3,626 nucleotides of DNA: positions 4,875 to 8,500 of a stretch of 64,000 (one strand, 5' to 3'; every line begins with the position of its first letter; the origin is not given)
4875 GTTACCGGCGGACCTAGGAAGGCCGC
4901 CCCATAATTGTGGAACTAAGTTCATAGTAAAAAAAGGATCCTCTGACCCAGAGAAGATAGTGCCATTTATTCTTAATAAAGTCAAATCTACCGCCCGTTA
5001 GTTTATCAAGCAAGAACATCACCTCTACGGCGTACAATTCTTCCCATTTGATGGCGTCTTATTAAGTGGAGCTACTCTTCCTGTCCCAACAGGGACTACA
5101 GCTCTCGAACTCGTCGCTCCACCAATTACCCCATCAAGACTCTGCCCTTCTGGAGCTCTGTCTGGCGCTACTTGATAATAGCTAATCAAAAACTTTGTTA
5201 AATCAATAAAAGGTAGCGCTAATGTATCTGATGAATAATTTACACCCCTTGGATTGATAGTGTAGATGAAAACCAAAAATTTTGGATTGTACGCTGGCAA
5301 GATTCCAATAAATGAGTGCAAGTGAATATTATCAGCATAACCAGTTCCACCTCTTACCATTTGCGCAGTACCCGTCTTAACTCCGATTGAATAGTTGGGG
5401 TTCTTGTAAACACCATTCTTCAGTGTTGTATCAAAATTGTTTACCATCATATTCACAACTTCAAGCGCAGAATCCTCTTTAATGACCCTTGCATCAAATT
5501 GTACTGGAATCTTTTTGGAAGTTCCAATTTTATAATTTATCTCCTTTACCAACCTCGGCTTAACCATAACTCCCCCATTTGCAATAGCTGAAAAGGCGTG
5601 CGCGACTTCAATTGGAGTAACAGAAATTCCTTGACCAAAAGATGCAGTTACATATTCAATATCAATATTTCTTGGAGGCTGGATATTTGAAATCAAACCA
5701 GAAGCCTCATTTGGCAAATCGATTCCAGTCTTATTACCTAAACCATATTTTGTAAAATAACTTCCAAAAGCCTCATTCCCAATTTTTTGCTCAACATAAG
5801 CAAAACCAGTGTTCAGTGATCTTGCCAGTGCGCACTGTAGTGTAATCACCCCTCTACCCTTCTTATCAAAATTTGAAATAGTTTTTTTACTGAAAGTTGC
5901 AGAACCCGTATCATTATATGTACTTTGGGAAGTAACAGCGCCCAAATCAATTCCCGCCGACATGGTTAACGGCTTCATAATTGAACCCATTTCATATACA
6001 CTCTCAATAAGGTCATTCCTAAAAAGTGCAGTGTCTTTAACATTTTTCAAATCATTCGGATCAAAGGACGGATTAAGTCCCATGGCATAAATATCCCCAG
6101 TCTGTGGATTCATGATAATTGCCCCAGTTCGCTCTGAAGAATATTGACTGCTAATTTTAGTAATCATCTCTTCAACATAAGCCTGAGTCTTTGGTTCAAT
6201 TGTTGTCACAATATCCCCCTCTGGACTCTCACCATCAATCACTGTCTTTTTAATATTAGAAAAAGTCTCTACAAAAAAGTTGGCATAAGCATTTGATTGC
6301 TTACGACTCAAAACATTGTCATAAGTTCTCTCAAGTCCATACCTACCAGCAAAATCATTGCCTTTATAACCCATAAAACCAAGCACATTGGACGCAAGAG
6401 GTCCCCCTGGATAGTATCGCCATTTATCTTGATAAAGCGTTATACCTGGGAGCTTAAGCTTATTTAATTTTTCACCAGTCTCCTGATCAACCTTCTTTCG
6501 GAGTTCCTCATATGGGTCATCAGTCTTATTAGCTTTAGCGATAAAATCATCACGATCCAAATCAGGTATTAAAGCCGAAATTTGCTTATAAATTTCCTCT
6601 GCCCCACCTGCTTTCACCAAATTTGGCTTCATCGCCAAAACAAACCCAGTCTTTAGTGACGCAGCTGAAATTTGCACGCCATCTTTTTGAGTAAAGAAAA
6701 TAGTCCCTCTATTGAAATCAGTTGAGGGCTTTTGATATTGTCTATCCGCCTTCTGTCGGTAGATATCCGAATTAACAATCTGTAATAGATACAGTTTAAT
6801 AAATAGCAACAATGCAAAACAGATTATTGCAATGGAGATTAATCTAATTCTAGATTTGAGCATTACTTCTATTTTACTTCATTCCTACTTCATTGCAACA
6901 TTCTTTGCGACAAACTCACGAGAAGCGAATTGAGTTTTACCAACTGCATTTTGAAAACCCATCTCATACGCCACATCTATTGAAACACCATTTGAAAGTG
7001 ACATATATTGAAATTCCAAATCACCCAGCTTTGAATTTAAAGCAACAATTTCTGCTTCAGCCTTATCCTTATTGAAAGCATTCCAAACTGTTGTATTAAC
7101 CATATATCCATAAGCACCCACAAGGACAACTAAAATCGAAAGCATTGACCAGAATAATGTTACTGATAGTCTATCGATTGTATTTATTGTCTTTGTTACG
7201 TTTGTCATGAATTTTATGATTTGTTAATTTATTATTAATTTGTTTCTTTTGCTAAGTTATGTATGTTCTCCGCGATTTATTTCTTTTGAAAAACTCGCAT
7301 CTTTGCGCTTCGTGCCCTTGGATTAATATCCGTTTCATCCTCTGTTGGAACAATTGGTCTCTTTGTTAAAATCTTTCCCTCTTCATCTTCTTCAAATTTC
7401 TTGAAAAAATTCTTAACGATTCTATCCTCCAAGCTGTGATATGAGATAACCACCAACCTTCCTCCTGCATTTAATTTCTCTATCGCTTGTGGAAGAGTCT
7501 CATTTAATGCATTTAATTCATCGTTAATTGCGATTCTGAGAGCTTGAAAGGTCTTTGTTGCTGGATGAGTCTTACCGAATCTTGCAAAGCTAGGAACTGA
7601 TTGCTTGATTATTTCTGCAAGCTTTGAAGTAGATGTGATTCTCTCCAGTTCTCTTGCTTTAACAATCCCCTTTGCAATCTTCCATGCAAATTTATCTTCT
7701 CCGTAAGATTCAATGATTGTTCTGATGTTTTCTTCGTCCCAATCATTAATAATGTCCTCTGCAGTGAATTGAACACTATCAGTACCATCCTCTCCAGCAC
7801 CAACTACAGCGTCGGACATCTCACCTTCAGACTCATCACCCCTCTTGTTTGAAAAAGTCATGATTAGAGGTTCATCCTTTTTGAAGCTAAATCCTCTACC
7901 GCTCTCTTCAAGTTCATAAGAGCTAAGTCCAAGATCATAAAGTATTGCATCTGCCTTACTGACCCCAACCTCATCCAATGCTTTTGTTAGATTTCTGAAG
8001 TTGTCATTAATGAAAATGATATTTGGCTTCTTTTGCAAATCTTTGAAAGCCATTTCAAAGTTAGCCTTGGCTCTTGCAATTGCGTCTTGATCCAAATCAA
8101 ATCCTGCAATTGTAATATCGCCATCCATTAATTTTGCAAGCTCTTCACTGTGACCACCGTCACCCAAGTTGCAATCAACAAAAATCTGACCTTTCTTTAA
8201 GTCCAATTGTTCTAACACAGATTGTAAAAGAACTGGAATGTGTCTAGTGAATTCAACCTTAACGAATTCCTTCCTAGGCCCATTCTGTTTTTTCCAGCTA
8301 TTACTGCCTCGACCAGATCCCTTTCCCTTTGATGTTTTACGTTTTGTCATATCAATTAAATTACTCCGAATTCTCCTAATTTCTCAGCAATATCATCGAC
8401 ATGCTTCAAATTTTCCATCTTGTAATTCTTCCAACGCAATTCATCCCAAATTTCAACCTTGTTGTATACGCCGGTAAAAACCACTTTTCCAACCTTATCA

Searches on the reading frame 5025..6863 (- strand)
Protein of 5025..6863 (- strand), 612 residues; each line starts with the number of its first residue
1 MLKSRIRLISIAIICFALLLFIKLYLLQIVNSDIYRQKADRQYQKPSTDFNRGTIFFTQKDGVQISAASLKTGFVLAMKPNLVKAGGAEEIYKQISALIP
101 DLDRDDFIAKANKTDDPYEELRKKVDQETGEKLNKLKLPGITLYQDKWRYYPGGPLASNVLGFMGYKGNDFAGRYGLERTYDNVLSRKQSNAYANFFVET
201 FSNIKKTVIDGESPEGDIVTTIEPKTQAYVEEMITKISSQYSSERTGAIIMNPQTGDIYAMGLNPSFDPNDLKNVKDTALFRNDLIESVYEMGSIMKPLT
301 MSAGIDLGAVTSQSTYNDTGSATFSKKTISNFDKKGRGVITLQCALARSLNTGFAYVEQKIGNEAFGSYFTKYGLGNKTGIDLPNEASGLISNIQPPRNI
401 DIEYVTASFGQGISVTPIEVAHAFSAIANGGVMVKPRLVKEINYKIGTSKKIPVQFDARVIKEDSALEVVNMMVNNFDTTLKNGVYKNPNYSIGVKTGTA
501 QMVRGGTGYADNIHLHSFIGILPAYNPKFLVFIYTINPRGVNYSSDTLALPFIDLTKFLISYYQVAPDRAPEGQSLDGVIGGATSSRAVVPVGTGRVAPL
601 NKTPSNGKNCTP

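Call 77: search_protein_families(library=pfam, proteins=[window:5025-6863:-], max_evalue=0.00001)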
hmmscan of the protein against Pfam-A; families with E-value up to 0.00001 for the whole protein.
window:5025-6863:- (612 aa): 2 families
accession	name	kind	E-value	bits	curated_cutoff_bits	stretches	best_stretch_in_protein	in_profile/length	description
PF00905.27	Transpeptidase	-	2.4e-63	214.5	22.1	1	247-539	2-282/299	Penicillin binding protein transpeptidase domain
PF03717.20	PBP_dimer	-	1.5e-08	35.7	24.4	1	71-187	21-160/180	Penicillin-binding Protein dimerisation domain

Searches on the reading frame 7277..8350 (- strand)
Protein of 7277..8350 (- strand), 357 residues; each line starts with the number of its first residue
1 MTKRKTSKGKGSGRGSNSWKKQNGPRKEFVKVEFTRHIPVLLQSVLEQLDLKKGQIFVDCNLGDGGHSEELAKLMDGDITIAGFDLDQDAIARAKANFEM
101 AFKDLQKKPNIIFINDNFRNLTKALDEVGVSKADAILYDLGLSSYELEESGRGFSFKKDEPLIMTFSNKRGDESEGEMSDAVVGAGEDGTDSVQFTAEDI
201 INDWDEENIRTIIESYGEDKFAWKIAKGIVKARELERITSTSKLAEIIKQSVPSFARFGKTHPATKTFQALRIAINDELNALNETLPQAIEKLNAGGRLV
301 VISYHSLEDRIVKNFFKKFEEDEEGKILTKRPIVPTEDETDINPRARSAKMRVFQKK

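Call 77: search_protein_families(library=pfam, proteins=[window:7277-8350:-], max_evalue=0.00001)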
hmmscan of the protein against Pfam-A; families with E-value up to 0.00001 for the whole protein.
window:7277-8350:- (357 aa): 1 family
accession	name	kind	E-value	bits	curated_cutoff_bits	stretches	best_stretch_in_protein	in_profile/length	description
PF01795.25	Methyltransf_5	-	6.1e-94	315.4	27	2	193-357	130-309/309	MraW methylase family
